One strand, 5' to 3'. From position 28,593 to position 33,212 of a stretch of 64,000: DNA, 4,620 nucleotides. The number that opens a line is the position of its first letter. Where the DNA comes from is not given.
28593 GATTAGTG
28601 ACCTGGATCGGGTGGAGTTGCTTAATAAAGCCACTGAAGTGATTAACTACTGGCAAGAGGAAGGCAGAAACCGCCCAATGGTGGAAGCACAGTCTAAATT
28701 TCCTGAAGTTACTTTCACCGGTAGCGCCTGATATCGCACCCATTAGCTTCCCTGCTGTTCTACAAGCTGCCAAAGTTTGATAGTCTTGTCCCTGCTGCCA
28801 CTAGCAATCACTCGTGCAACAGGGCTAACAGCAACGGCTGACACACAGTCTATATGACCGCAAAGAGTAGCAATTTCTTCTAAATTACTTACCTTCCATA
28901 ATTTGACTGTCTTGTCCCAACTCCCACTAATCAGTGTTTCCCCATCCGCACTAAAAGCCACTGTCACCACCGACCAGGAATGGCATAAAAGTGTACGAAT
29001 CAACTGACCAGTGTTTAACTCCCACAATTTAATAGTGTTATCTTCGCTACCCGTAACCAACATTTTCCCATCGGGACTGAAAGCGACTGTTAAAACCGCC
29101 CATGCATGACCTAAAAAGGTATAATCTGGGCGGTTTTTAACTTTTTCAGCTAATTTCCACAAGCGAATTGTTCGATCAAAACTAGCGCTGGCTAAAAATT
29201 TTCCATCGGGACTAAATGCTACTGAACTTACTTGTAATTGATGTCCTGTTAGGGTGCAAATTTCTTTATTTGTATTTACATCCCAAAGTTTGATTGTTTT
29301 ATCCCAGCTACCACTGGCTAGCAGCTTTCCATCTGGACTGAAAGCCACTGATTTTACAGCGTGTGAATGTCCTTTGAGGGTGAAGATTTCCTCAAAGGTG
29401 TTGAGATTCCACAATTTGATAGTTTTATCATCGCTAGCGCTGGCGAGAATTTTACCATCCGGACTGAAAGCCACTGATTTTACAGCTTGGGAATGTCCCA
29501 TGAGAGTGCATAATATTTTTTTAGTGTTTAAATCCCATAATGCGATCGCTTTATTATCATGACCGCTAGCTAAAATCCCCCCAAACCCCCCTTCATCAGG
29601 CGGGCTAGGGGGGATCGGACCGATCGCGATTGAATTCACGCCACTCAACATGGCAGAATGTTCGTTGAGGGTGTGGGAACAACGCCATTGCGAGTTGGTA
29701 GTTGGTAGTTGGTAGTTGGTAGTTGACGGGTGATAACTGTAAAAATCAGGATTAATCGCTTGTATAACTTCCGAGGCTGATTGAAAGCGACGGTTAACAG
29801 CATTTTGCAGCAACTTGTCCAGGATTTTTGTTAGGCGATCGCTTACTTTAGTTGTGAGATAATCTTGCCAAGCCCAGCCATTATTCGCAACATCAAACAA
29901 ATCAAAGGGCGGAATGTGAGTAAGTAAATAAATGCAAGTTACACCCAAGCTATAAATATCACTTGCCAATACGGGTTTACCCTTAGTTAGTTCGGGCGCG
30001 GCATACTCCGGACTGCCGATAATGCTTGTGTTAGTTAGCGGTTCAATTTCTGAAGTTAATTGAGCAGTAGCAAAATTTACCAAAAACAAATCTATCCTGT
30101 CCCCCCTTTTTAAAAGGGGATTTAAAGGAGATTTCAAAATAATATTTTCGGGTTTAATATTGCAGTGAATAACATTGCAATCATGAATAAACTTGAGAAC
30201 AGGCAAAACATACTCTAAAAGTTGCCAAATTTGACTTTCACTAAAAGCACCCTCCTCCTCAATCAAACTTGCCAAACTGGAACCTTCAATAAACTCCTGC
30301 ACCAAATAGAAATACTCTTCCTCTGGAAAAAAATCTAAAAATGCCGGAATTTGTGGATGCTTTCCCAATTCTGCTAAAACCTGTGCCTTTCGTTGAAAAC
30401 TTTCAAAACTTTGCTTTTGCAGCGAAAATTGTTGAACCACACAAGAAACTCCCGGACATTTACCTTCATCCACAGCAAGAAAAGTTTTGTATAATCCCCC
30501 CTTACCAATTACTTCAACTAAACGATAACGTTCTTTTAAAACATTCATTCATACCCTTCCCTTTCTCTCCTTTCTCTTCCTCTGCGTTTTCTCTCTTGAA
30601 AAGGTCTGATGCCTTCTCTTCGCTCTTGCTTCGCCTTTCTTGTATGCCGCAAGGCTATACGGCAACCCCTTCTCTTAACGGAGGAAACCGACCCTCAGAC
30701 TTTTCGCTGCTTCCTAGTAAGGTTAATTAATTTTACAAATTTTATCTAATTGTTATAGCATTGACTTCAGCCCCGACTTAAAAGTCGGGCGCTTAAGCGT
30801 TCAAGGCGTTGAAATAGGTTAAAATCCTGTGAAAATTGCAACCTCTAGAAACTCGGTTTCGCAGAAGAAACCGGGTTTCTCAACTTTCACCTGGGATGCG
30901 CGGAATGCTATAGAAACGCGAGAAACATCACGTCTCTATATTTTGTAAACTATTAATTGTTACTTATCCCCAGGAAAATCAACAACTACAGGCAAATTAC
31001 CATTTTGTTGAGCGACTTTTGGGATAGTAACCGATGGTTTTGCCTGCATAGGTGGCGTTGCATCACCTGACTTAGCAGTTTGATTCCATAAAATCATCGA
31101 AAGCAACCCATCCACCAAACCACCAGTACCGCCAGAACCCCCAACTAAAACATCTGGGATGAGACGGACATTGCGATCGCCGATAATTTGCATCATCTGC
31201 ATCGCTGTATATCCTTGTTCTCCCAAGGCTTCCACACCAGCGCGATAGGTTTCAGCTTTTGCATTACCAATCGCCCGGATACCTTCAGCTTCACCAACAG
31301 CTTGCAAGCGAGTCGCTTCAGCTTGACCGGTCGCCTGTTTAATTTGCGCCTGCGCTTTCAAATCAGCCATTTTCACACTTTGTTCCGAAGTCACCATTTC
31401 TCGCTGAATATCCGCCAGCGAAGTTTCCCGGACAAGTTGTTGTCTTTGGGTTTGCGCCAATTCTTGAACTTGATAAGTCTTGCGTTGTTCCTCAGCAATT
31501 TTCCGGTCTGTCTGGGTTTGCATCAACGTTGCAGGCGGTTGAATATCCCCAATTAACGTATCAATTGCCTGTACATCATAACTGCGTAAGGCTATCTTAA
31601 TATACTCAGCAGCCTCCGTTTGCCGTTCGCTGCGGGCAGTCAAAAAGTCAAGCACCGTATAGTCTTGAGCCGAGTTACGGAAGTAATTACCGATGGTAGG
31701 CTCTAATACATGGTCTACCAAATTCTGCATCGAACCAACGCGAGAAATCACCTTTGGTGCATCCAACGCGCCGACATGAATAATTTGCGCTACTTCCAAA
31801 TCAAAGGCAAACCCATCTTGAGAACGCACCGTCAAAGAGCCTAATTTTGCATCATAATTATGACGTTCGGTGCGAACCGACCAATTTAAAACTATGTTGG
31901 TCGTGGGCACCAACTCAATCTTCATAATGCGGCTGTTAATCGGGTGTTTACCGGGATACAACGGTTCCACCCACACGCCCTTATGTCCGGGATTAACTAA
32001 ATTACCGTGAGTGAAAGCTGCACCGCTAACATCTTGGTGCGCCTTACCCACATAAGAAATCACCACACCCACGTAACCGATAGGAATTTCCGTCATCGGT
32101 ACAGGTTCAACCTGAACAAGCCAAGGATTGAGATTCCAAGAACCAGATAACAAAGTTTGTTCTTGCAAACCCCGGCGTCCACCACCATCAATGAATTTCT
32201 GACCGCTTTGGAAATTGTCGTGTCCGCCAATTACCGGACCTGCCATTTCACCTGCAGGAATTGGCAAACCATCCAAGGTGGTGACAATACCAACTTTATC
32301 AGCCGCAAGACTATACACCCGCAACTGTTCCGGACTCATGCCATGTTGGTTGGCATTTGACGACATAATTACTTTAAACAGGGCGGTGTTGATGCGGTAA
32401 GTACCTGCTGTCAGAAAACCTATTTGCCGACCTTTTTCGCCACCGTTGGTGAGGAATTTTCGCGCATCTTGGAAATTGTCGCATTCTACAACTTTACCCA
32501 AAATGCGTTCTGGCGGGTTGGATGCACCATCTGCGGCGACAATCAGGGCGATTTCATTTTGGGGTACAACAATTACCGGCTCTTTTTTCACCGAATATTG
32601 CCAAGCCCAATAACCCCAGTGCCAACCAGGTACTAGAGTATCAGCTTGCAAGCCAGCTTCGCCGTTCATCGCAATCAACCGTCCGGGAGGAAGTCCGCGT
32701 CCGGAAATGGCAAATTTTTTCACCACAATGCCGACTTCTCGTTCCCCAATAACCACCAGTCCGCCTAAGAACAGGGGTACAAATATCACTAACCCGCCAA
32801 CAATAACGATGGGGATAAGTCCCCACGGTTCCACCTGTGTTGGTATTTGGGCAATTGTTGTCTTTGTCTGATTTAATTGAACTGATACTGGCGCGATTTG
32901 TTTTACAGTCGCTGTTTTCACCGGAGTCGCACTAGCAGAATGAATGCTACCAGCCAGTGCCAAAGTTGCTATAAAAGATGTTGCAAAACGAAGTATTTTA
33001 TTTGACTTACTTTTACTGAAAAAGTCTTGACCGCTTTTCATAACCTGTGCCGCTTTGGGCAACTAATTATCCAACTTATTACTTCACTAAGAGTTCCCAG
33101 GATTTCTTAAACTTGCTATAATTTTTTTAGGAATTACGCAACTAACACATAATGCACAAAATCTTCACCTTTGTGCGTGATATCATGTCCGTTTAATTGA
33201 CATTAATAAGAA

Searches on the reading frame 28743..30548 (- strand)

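Call 49: search_protein_families(library=pfam, proteins=[window:28743-30548:-], max_evalue=0.00001)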
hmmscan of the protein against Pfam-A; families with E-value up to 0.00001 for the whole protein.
window:28743-30548:- (601 aa): 55 families (the best 25 are shown)
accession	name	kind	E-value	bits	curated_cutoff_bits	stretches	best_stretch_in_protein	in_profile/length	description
PF00400.38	WD40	-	3.6e-81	264.6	27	6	386-423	2-39/39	WD domain, G-beta repeat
PF25173.1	Beta-prop_WDR3_1st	-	4.3e-71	238.9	154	2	325-466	43-184/184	WDR3 first beta-propeller domain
PF25174.1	Beta-prop_THOC3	-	9.5e-69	231.8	305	3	476-562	165-251/272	THOC3 beta-propeller domain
PF24814.1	WD40_Prp19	-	3.3e-57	194.1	320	3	393-467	131-207/281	Prp19 WD40 domain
PF25172.1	Beta-prop_WDR3_2nd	-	4.1e-56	190.8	140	2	336-467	158-289/293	WDR3 second beta-propeller domain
PF25175.1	Beta-prop_WDR5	-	2.8e-52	178.3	250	2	323-467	22-166/296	WDR5 beta-propeller domain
PF24807.1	WD40_CDC20-Fz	-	2.5e-50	171.9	200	2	430-593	128-292/292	CDC20/Fizzy WD40 domain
PF24805.1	EIF3I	-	6.3e-50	170.6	200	4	348-452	5-108/324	EIF3I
PF24817.1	WD40_WDHD1_1st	-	7.3e-50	170.2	109.9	3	396-469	87-160/291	WDHD1 first WD40 domain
PF25391.1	WD40_Gbeta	-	2.4e-44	152.2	150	3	326-429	158-260/340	G protein beta WD-40 repeat protein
PF25168.1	Beta-prop_WDR36-Utp21_2nd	-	9.2e-41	140.7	84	3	324-417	211-303/335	WDR36/Utp21 second beta-propeller domain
PF23414.1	Beta-prop_EML_2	-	2.1e-40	139.2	90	2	327-489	14-176/266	Echinoderm microtubule-associated protein second beta-propeller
PF25047.1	Beta-prop_TEP1_2nd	-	8.1e-40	137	89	2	428-595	32-204/255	TEP-1 second beta-propeller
PF24105.1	Beta-prop_CAF1B_HIR1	-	8.3e-40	137.3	80.5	2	326-469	36-204/383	CAF1B/HIR1 beta-propeller domain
PF24796.1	WDR55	-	1.1e-34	120.3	200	3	439-597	9-168/296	WDR55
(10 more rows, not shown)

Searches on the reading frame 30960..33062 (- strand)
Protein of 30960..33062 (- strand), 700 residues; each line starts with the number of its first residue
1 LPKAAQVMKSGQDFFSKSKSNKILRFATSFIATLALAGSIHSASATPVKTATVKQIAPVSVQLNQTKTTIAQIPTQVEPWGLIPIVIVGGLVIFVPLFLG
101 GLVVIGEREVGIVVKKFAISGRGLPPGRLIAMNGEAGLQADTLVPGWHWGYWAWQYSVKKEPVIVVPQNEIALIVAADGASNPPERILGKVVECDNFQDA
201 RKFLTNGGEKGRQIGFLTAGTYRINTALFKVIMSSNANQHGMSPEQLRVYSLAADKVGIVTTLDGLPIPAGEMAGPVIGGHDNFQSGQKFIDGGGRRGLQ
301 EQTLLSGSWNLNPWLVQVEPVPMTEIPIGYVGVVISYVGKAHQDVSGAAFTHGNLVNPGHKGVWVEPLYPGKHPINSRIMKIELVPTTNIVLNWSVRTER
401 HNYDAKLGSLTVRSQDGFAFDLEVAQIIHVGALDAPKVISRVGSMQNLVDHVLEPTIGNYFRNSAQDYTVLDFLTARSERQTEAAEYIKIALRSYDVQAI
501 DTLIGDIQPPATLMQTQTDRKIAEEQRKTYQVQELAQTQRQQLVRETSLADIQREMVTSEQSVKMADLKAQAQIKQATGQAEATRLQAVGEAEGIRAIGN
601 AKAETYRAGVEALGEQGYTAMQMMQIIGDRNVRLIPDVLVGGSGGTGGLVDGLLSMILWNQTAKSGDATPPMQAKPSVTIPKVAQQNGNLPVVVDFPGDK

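Call 49: search_protein_families(library=pfam, proteins=[window:30960-33062:-], max_evalue=0.00001)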
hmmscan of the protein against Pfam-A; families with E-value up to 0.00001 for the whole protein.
window:30960-33062:- (700 aa): 1 family
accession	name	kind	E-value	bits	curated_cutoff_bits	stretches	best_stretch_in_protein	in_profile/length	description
PF01145.31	Band_7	-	5e-26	92.3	23.6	1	325-539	2-175/176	SPFH domain / Band 7 family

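Call 50: find_related_loci(query=window:30960-33062:-, collection=metagenome_contigs, flank=10000)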
Query window:30960-33062:- (700 aa) in metagenome_contigs; peptide patterns used: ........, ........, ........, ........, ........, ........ (x = any residue, [..] = any of these).
253 stretches matched a pattern; 225 encode a relative of the query (tblastn E <= 1e-3); the best 80 are kept; 80 distinct loci.
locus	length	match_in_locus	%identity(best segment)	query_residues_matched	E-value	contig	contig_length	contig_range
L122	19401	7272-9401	82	1-700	0e+0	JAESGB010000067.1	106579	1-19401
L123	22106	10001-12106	83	1-700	0e+0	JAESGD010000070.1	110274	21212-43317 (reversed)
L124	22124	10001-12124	80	1-700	0e+0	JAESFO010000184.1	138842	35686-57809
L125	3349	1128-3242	80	1-700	0e+0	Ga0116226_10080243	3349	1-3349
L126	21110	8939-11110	78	1-700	0e+0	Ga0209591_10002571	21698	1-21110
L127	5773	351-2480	78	1-694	0e+0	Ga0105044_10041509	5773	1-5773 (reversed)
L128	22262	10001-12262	74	1-699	0e+0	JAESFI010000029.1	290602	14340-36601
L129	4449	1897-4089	75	1-697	0e+0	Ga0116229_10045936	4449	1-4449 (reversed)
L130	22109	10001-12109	76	1-699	0e+0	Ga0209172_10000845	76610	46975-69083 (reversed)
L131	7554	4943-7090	76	1-700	0e+0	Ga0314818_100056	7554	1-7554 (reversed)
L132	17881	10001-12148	76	1-700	0e+0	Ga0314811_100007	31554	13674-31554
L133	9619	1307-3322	78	1-675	0e+0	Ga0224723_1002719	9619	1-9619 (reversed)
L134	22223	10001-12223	74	1-678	0e+0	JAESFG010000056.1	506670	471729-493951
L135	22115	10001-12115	75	1-699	0e+0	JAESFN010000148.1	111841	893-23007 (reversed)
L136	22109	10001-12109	74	16-684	0e+0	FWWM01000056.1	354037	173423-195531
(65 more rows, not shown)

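Call 65: find_encoding_contigs(protein=window:30960-33062:-, flank=3000, max_places=10)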
Protein window:30960-33062:- (700 aa): 1 contig read that carries it; 1 place shown.
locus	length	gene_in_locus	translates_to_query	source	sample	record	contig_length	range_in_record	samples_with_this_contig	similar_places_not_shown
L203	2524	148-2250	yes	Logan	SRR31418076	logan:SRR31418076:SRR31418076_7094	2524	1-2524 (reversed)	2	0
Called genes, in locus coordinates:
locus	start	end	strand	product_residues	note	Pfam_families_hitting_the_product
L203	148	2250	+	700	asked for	PF01145:Band_7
